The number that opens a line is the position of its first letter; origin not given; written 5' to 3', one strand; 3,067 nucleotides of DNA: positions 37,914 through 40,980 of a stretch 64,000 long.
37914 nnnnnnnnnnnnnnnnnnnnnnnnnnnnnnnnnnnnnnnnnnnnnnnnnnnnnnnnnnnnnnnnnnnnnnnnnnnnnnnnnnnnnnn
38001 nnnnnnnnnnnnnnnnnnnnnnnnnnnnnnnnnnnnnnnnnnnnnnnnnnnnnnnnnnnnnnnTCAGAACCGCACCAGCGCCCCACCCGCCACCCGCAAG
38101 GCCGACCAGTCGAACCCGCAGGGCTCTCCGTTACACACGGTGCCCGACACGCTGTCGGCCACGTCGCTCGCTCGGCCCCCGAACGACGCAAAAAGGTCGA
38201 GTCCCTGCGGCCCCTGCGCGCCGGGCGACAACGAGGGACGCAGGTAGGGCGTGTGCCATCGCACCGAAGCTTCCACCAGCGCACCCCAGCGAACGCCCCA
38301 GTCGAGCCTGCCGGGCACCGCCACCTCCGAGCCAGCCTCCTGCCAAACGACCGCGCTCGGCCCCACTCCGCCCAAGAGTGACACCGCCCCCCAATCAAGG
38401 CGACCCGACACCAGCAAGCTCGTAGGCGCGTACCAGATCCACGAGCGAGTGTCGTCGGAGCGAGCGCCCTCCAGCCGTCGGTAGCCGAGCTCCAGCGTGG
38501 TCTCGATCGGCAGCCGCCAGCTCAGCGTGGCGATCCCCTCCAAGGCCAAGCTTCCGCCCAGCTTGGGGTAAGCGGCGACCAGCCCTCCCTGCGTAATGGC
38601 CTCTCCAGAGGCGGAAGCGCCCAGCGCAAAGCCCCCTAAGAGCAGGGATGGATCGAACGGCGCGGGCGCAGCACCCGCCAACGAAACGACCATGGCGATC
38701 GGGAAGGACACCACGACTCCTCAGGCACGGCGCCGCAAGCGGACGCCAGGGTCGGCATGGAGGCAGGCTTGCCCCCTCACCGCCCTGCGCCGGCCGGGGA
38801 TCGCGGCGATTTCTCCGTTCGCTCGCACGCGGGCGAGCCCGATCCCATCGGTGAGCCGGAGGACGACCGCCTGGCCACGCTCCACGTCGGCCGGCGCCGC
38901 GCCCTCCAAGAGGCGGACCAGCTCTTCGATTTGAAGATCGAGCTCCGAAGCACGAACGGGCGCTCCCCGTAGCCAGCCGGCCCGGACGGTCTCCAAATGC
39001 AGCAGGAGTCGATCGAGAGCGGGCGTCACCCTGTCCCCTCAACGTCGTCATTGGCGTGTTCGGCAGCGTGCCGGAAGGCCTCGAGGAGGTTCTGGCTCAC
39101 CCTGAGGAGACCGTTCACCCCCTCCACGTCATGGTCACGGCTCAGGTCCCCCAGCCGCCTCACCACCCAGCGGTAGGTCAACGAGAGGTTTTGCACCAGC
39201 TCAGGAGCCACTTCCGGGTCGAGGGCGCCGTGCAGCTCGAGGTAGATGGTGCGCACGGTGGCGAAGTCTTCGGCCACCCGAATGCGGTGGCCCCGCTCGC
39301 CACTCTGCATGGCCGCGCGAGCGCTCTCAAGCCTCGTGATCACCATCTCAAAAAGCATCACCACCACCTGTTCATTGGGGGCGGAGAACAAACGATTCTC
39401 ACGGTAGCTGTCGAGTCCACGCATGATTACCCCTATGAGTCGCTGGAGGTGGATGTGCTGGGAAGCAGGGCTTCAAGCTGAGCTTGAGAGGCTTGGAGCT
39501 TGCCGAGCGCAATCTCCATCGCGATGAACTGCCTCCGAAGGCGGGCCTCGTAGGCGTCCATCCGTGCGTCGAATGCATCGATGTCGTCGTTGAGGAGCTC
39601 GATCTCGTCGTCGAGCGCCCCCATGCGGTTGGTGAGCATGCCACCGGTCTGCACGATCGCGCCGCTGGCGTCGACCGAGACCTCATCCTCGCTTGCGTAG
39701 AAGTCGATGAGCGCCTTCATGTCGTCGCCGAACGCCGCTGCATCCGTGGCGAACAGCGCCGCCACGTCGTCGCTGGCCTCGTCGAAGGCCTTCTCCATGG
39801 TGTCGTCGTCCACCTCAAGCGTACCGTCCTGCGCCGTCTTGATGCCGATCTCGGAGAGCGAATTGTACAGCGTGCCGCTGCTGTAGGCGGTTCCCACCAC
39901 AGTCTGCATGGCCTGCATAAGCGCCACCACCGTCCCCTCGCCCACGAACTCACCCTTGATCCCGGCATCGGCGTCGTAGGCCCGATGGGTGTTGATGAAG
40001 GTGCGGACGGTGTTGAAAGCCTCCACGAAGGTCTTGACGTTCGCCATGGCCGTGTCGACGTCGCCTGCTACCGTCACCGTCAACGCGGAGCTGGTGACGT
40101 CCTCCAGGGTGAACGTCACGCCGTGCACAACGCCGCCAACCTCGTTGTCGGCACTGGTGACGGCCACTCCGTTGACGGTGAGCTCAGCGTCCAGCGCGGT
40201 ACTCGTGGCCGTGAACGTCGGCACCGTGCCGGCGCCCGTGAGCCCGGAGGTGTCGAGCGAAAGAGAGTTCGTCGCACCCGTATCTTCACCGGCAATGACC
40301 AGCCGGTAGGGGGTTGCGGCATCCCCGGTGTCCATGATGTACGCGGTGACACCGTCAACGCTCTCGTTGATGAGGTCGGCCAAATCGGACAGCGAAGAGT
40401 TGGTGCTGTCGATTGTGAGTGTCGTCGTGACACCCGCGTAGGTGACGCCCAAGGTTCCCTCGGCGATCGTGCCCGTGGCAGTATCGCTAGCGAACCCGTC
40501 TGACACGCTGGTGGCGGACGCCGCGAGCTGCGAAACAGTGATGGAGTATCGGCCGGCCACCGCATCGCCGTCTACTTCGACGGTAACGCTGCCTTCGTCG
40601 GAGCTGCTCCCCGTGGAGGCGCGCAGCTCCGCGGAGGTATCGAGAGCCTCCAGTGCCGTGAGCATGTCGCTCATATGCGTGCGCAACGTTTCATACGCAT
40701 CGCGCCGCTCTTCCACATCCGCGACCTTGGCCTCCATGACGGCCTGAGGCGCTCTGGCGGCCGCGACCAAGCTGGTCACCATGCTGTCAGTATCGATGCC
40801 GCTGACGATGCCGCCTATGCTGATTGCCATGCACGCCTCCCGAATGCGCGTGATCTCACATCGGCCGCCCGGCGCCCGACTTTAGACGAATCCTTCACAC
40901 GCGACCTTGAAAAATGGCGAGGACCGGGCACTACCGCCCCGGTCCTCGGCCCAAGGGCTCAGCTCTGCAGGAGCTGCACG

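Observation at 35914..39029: Three unassigned envelope genes are built into the fliD-fliS operon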

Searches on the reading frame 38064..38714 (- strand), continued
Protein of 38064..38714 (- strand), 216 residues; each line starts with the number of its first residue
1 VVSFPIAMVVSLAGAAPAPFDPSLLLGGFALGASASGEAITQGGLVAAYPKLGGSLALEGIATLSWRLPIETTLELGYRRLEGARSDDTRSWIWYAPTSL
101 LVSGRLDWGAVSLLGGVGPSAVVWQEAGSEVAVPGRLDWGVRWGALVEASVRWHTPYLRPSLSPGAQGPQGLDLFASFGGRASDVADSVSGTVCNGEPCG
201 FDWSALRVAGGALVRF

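Call 86: find_encoding_contigs(protein=P0074, flank=10000, max_places=1)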
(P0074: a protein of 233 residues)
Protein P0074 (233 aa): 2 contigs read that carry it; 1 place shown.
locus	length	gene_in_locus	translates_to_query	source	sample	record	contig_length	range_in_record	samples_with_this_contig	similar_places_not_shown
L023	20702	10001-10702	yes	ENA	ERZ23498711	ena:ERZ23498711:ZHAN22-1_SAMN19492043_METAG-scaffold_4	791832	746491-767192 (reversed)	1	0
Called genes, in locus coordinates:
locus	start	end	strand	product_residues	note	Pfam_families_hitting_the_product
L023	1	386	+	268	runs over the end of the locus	PF02107:FlgH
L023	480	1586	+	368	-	PF02119:FlgI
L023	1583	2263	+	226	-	PF01551:Peptidase_M23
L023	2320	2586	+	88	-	PF04316:FlgM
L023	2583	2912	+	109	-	-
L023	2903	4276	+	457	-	PF00460:Flg_bb_rod (weak), PF22638:FlgK_D1, PF06429:Flg_bbr_C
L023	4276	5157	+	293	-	PF00669:Flagellin_N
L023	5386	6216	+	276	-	PF00669:Flagellin_N, PF00700:Flagellin_C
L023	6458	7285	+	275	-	PF00669:Flagellin_N, PF00700:Flagellin_C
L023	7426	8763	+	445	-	PF02465:FliD_N, PF07195:FliD_C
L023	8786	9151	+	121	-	PF02561:FliS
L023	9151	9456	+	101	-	-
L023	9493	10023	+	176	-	-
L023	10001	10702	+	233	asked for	-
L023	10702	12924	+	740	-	PF13181:TPR_8 (faint), PF07719:TPR_2 (faint), PF13174:TPR_6 (faint), PF13424:TPR_12 (faint), PF13432:TPR_16 (faint), PF14559:TPR_19 (faint)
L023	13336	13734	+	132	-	PF00460:Flg_bb_rod (weak)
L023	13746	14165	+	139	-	PF00460:Flg_bb_rod (weak), PF06429:Flg_bbr_C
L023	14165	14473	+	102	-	PF02049:FliE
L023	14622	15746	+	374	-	-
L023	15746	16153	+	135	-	-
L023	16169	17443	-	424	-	PF22113:Mtrc-MtrF_II-IV_dom (faint), PF13435:Cytochrome_C554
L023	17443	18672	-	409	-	-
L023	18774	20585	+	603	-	PF00270:DEAD, PF00271:Helicase_C, PF03880:DbpA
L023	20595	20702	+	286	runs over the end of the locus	-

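Call 87: find_encoding_contigs(protein=P0140, flank=8000, max_places=1)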
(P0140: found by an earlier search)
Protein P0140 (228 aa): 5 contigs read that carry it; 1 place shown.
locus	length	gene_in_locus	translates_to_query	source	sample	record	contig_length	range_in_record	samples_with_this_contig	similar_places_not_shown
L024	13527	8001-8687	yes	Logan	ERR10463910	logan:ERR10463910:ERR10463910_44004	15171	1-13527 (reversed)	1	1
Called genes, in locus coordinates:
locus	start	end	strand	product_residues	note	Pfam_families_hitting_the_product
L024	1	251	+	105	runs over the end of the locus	-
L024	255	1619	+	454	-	PF00460:Flg_bb_rod, PF22638:FlgK_D1, PF06429:Flg_bbr_C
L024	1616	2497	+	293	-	PF00669:Flagellin_N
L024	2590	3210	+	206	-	-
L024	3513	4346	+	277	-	PF00669:Flagellin_N, PF00700:Flagellin_C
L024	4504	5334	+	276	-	PF00669:Flagellin_N, PF00700:Flagellin_C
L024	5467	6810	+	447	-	PF02465:FliD_N, PF07195:FliD_C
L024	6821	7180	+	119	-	PF02561:FliS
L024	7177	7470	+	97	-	-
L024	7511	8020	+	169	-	-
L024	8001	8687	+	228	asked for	-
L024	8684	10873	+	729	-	PF13432:TPR_16 (faint), PF14559:TPR_19 (faint)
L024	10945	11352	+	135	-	-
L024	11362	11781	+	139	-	PF06429:Flg_bbr_C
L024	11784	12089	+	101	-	PF02049:FliE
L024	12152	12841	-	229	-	-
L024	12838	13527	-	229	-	?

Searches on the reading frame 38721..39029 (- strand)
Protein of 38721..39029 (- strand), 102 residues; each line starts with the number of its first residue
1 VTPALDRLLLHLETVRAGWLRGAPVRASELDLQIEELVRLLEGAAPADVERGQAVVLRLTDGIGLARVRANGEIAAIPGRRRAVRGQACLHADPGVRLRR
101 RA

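Call 3: search_protein_families(library=pfam, proteins=[window:38721-39029:-], max_evalue=1)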
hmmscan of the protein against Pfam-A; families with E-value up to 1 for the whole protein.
window:38721-39029:- (102 aa): 0 families

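Call 4: search_protein_families(library=ncbifam, proteins=[window:38721-39029:-], max_evalue=1)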
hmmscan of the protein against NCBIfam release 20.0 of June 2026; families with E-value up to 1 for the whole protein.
window:38721-39029:- (102 aa): 0 families

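Call 13: find_homologous_proteins(query=window:38721-39029:-)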
Query window:38721-39029:- (102 aa): 6 proteins with E <= 0.001 among 164 candidates.
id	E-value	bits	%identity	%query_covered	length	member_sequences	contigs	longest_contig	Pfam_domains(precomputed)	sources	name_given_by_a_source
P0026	7.6e-56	204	100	100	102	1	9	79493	-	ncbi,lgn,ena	-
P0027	2.2e-33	132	69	100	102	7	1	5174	-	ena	-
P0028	4.3e-33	131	69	100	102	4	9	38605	-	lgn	-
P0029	6.7e-33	131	67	100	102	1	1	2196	-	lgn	-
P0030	6.6e-31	124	66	100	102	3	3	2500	-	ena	-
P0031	1.3e-27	114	62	100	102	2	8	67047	-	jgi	jgi:hypothetical protein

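Call 25: search_solved_structures(query=A4, max_evalue=10)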
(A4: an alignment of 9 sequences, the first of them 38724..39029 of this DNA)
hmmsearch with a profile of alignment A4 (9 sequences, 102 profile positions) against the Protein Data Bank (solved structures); distinct sequences matched with E-value up to 10: 7.
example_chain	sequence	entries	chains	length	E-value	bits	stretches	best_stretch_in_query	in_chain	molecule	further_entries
3cmv_A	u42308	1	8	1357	0.045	17.1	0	15-39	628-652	Protein recA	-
7m5t_A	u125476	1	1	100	0.25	14.8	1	2-30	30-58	De novo designed protein 0515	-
9y5h_B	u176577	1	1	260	0.32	14.4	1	29-74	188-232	sc-t-SNARE-diff-#3.3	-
9y5f_B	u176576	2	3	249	0.62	13.5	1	29-73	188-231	sc-t-SNARE-5.s.8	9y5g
4am3_A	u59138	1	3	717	1.3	12.5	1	14-68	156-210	POLYRIBONUCLEOTIDE NUCLEOTIDYLTRANSFERASE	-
4aid_A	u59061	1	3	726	1.3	12.5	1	14-68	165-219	POLYRIBONUCLEOTIDE NUCLEOTIDYLTRANSFERASE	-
4aim_A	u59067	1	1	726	1.3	12.5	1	14-68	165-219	POLYRIBONUCLEOTIDE NUCLEOTIDYLTRANSFERASE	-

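Call 26: search_protein_families(library=pfam, alignment_id=A4, max_evalue=10)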
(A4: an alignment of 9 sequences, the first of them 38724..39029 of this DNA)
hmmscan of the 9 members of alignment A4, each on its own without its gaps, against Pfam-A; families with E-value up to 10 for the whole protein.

A. member 1, window:38724-39029:- (102 aa): 0 families

B. families by the number of members that match (of 9 scanned): 0 families

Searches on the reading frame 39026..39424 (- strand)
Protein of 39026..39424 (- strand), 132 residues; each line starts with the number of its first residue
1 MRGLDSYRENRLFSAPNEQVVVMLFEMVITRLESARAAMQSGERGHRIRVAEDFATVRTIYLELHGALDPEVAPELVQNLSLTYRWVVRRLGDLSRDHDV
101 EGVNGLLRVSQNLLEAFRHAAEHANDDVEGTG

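Call 3: search_protein_families(library=pfam, proteins=[window:39026-39424:-], max_evalue=1)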
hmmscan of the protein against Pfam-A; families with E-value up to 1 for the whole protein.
window:39026-39424:- (132 aa): 2 families
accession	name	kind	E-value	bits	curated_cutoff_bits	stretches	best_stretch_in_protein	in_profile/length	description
PF02561.19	FliS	-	8.6e-16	58.7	26.7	1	5-120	2-114/115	Flagellar protein FliS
PF21187.2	CYAA_C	-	0.013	16.1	22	1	5-40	58-93/100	Yeast adenylate cyclase, C-terminal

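Call 4: search_protein_families(library=ncbifam, proteins=[window:39026-39424:-], max_evalue=1)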
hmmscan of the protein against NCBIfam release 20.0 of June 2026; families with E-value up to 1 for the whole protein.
window:39026-39424:- (132 aa): 2 families
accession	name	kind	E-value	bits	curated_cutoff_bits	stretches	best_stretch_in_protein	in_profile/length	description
TIGR00208.1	fliS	equivalog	1.2e-11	44.8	53.75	1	3-121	6-121/124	flagellar export chaperone FliS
TIGR01768.1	GGGP-family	subfamily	0.027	14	113.25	1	21-80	113-173/224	geranylgeranylglyceryl phosphate synthase family protein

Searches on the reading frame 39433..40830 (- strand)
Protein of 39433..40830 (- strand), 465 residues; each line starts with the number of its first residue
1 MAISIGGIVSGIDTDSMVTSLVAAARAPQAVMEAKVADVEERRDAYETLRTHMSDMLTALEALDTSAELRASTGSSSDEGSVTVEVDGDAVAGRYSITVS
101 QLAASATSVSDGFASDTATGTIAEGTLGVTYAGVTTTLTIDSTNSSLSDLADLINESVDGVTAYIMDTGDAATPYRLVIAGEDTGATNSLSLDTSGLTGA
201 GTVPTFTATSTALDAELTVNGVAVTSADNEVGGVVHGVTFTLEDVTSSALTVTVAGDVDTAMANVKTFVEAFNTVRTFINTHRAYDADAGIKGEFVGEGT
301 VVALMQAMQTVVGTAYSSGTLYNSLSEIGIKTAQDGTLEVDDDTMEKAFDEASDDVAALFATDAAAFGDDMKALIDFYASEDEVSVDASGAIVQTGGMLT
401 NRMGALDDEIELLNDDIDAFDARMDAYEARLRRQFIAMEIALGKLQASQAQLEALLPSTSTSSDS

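Call 3: search_protein_families(library=pfam, proteins=[window:39433-40830:-], max_evalue=1)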
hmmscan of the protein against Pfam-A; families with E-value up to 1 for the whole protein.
window:39433-40830:- (465 aa): 9 families
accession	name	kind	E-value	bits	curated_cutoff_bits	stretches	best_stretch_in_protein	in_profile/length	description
PF07195.17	FliD_C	-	3.1e-45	154.9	25.4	1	212-447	1-236/236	Flagellar hook-associated protein 2 C-terminus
PF02465.23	FliD_N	-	4.7e-22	78.9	24.8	1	10-105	1-96/97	Flagellar hook-associated protein 2 N-terminus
PF16740.10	SKA2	-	0.018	15.3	30.1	0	40-75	66-100/110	Spindle and kinetochore-associated protein 2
PF13600.11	DUF4140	-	0.038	14.9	27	0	402-431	66-95/98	N-terminal domain of unknown function (DUF4140)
PF25631.1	Inovirus_capsid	-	0.061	13.6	27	1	6-25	2-21/41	Inovirus capsid protein family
PF11157.13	DUF2937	-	0.15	12.3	25.3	1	350-413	36-96/162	Protein of unknown function (DUF2937)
PF08956.15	DUF1869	-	0.16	12.3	21.3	1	245-288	9-51/59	Domain of unknown function (DUF1869)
PF16862.10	Glyco_hydro_79C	-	0.37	12.1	27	1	185-255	28-97/103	Glycosyl hydrolase family 79 C-terminal beta domain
PF12210.13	Hrs_helical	-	0.44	11.5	30.6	0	12-65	27-80/95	Hepatocyte growth factor-regulated tyrosine kinase substrate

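Call 4: search_protein_families(library=ncbifam, proteins=[window:39433-40830:-], max_evalue=1)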
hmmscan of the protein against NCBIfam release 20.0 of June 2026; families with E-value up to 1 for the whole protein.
window:39433-40830:- (465 aa): 11 families
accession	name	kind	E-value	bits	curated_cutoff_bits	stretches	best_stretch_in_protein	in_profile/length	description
NF005955.1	PRK08032.1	equivalog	2.5e-49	168.5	387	1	2-455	3-463/465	flagellar filament capping protein FliD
NF005188.0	PRK06664.1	equivalog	2.1e-41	142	469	2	207-456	385-655/661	flagellar hook-associated protein FliD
NF005833.0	PRK07737.1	equivalog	2.4e-38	132.4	444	2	1-281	1-293/501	flagellar hook-associated protein 2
NF009400.1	PRK12765.1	equivalog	3.6e-34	118.3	448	2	32-192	37-199/596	flagellar filament capping protein FliD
NF005281.0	PRK06798.1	equivalog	6.4e-31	107.8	375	1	12-459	22-437/440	flagellar hook-associated protein 2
NF006435.1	PRK08724.1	equivalog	2.2e-24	86.2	580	2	207-455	432-667/672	flagellar filament capping protein FliD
NF006282.1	PRK08453.1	equivalog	4.4e-21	75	500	2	211-364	432-587/673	flagellar filament capping protein FliD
NF049873.2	cytotoxin_MakE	exception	0.0051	15.8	360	1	397-454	106-163/352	alpha-pore-forming cytotoxin subunit MakE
NF045595.1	HK_scytonemin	equivalog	0.014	13.8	865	1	25-92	112-179/637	scytonemin biosynthesis sensor histidine kinase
TIGR04383.1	acidic_w_LPXTA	equivalog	0.11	11.8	50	1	366-433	107-173/320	processed acidic surface protein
NF045487.1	ASRP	equivalog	0.76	8.3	300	0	57-102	31-74/593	archaea-specific SMC-related protein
